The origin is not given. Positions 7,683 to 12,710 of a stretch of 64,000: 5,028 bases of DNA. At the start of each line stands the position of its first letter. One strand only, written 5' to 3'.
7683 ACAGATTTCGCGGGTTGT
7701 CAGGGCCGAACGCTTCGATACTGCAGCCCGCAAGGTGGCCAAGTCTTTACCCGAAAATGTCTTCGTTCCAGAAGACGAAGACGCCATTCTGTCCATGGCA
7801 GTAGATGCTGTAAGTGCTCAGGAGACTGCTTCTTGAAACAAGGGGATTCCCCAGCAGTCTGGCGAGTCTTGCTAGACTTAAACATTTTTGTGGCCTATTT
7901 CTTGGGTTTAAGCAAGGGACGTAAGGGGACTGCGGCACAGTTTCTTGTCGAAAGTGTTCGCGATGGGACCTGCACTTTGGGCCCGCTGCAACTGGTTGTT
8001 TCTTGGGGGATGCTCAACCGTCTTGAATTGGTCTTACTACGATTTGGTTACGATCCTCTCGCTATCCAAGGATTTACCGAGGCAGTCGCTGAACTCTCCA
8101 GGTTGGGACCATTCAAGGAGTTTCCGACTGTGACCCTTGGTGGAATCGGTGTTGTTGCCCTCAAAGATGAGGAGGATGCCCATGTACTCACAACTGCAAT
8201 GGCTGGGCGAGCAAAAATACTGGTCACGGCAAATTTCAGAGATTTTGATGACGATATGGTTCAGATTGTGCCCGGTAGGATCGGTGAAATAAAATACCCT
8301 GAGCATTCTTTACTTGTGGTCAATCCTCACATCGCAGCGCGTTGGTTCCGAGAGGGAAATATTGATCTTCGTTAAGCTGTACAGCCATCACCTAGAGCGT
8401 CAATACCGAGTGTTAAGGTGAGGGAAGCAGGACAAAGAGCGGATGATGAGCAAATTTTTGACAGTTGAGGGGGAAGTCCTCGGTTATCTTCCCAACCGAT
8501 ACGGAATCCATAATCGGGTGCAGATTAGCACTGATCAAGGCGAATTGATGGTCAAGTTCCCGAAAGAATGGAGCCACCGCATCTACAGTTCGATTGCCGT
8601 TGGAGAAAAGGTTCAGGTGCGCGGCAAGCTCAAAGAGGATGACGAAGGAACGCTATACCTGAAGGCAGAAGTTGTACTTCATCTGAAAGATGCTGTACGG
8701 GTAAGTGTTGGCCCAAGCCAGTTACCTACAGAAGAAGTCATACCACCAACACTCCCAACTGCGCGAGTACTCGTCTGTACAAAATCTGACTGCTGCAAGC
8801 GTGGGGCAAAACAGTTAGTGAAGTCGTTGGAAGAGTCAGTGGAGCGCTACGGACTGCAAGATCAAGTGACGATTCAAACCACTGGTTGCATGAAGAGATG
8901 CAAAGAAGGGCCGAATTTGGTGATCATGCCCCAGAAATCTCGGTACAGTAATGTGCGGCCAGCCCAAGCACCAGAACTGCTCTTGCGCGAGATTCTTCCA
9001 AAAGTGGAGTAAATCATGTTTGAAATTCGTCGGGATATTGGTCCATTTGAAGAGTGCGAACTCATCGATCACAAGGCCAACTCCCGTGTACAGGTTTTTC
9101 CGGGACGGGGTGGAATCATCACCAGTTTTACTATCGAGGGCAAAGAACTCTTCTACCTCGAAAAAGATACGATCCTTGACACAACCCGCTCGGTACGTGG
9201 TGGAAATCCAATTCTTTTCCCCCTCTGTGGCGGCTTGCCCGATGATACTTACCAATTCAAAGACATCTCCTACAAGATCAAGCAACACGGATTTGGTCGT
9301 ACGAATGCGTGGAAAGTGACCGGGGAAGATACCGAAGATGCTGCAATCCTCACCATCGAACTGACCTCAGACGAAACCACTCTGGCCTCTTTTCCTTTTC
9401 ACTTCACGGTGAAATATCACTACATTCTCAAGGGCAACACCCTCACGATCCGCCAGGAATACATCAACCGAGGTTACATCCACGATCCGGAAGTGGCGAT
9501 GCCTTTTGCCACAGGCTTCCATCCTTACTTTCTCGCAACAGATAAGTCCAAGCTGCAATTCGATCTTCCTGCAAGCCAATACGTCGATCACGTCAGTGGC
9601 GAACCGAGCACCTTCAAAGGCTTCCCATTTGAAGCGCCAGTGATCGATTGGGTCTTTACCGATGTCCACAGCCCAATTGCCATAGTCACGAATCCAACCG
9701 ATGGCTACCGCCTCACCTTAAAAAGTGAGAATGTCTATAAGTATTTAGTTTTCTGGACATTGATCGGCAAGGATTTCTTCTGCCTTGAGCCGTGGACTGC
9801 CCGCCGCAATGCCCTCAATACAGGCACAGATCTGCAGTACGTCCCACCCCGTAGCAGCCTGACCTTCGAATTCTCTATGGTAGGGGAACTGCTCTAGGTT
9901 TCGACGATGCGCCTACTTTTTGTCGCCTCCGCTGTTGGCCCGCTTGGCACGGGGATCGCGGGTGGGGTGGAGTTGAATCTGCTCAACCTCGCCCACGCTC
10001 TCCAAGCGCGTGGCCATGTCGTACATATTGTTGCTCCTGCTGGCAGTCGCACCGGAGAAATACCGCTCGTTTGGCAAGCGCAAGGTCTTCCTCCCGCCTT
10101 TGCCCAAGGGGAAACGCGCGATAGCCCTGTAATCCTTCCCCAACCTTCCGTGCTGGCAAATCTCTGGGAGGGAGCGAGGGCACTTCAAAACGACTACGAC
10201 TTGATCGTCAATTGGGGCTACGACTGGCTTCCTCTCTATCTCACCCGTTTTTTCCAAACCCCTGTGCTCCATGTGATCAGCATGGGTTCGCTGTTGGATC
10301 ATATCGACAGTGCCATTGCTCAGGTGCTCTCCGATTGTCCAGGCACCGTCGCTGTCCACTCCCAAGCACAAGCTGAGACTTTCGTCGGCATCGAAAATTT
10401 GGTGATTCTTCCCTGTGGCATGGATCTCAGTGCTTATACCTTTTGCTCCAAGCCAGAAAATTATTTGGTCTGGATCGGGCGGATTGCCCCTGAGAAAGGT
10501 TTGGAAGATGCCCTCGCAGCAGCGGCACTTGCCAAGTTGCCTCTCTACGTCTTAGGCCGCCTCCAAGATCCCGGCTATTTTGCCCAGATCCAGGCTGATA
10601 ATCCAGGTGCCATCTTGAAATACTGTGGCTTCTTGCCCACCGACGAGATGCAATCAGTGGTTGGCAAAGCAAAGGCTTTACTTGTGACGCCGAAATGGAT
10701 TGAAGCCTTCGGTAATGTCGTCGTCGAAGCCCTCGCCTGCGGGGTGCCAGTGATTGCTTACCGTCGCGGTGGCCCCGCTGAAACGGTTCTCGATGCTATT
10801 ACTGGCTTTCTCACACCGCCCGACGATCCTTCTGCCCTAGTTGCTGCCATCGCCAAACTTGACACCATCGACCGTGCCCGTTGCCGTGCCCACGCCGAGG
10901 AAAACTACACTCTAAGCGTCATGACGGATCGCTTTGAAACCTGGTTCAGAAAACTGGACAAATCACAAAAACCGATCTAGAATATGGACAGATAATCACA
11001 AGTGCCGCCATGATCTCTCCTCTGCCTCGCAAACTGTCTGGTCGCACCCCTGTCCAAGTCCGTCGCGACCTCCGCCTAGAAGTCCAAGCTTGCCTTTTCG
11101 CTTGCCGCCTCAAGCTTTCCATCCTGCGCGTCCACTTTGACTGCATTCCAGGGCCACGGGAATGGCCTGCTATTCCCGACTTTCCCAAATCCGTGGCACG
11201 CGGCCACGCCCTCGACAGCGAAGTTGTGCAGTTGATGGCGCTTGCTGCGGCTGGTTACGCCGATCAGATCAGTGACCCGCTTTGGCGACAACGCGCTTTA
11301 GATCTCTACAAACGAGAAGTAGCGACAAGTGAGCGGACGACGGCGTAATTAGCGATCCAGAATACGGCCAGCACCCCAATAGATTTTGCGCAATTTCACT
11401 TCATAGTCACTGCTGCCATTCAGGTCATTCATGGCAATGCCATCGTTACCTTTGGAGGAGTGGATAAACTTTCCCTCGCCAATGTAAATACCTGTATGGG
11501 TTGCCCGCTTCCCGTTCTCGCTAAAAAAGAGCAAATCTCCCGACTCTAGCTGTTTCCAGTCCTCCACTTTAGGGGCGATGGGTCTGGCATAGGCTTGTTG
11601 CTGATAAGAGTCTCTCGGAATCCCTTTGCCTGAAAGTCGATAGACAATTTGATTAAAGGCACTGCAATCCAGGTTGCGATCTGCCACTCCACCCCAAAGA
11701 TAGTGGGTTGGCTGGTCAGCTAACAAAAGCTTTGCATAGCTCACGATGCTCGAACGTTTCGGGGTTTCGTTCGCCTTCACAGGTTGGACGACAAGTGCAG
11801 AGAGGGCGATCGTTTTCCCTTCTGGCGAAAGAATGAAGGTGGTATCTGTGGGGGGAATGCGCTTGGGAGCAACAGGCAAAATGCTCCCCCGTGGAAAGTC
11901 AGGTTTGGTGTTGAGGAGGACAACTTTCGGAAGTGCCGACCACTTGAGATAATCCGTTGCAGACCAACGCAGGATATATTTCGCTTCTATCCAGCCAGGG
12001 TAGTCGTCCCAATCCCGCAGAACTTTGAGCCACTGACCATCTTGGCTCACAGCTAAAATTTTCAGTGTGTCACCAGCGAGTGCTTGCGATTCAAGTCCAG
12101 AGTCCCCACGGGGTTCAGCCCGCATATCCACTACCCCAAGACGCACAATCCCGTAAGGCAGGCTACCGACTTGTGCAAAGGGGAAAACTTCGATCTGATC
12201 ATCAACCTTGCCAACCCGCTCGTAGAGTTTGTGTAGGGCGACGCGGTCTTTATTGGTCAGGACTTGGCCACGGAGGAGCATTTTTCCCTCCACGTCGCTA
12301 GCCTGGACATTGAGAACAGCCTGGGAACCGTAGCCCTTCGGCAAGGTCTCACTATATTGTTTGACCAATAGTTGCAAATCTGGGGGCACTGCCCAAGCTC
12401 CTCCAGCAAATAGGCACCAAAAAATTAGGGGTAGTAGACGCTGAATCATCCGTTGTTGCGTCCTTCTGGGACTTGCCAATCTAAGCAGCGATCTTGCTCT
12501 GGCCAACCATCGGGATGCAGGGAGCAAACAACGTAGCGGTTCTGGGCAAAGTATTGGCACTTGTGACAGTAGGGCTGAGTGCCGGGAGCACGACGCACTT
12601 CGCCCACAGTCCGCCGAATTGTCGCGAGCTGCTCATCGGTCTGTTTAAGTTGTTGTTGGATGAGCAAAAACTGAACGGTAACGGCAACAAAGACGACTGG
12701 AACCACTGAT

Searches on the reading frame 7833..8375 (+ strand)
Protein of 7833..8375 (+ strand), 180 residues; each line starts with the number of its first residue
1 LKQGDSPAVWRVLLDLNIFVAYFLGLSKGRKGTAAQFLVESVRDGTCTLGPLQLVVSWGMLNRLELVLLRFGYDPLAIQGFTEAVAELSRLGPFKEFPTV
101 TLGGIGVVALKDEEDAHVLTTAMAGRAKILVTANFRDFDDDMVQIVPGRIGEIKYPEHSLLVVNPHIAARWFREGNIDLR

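Call 30: search_protein_families(library=pfam, proteins=[window:7833-8375:+], max_evalue=0.001)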
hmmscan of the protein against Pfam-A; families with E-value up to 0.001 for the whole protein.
window:7833-8375:+ (180 aa): 1 family
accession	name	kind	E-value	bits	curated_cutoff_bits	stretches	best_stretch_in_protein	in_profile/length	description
PF13470.12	PIN_3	-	4.5e-13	50.5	27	1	11-135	1-114/115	PIN domain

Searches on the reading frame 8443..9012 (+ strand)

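Call 30: search_protein_families(library=pfam, proteins=[window:8443-9012:+], max_evalue=0.001)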
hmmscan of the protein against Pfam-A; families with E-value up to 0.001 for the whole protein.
window:8443-9012:+ (189 aa): 3 families
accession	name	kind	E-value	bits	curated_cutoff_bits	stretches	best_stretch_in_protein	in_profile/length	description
PF01336.31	tRNA_anti-codon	-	6.3e-07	29.7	27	1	7-77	2-71/75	OB-fold nucleic acid binding domain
PF01257.25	2Fe-2S_thioredx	-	2.9e-06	27.6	24.8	1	107-180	66-141/145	Thioredoxin-like [2Fe-2S] ferredoxin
PF07845.16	DUF1636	-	0.00087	20.1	31.6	0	119-162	19-62/117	Protein of unknown function (DUF1636)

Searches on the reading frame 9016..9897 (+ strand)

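Call 30: search_protein_families(library=pfam, proteins=[window:9016-9897:+], max_evalue=0.001)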
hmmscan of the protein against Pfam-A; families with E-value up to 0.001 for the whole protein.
window:9016-9897:+ (293 aa): 1 family
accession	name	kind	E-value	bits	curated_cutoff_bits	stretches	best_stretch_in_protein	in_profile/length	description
PF01263.26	Aldose_epim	-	2.1e-20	73.7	27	1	19-255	7-260/299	Aldose 1-epimerase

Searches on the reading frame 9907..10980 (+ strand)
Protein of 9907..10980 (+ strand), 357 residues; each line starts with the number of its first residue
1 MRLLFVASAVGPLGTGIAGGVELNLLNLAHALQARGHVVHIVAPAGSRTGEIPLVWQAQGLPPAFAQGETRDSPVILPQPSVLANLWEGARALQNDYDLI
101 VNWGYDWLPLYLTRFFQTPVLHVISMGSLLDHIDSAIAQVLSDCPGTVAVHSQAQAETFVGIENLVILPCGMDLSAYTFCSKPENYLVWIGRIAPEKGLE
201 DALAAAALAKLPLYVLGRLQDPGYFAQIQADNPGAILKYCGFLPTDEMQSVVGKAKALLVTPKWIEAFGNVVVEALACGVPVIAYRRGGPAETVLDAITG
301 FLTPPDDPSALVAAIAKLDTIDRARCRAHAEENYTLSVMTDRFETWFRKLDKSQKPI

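Call 30: search_protein_families(library=pfam, proteins=[window:9907-10980:+], max_evalue=0.001)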
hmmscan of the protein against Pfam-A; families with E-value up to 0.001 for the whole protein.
window:9907-10980:+ (357 aa): 5 families
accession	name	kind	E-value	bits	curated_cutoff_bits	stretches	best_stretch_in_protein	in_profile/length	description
PF00534.26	Glycos_transf_1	-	6.8e-25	88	26.4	1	182-319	13-156/172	Glycosyl transferases group 1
PF13692.12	Glyco_trans_1_4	-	9.9e-20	71.7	27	1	185-318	2-139/142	Glycosyl transferases group 1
PF13439.12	Glyco_transf_4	-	1e-07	32.6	28.5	1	19-174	2-168/170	Glycosyltransferase Family 4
PF20706.3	GT4-conflict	-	1.5e-05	24.7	26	1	257-297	283-323/385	Family 4 Glycosyltransferase in conflict systems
PF13579.12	Glyco_trans_4_4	-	3.5e-05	24.7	29.7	1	19-122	1-99/158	Glycosyl transferase 4-like domain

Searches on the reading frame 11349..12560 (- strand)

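Call 30: search_protein_families(library=pfam, proteins=[window:11349-12560:-], max_evalue=0.001)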
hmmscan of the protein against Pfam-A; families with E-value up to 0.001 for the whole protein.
window:11349-12560:- (403 aa): 3 families
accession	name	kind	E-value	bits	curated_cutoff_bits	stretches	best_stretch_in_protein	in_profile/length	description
PF00877.26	NLPC_P60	-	8.4e-21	74.4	23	1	285-383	2-94/105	NlpC/P60 family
PF18348.7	SH3_16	-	5.5e-11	42.5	25.8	1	146-194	1-47/49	Bacterial dipeptidyl-peptidase Sh3 domain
PF08239.17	SH3_3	-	8.6e-07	29.5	27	1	143-196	2-53/54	Bacterial SH3 domain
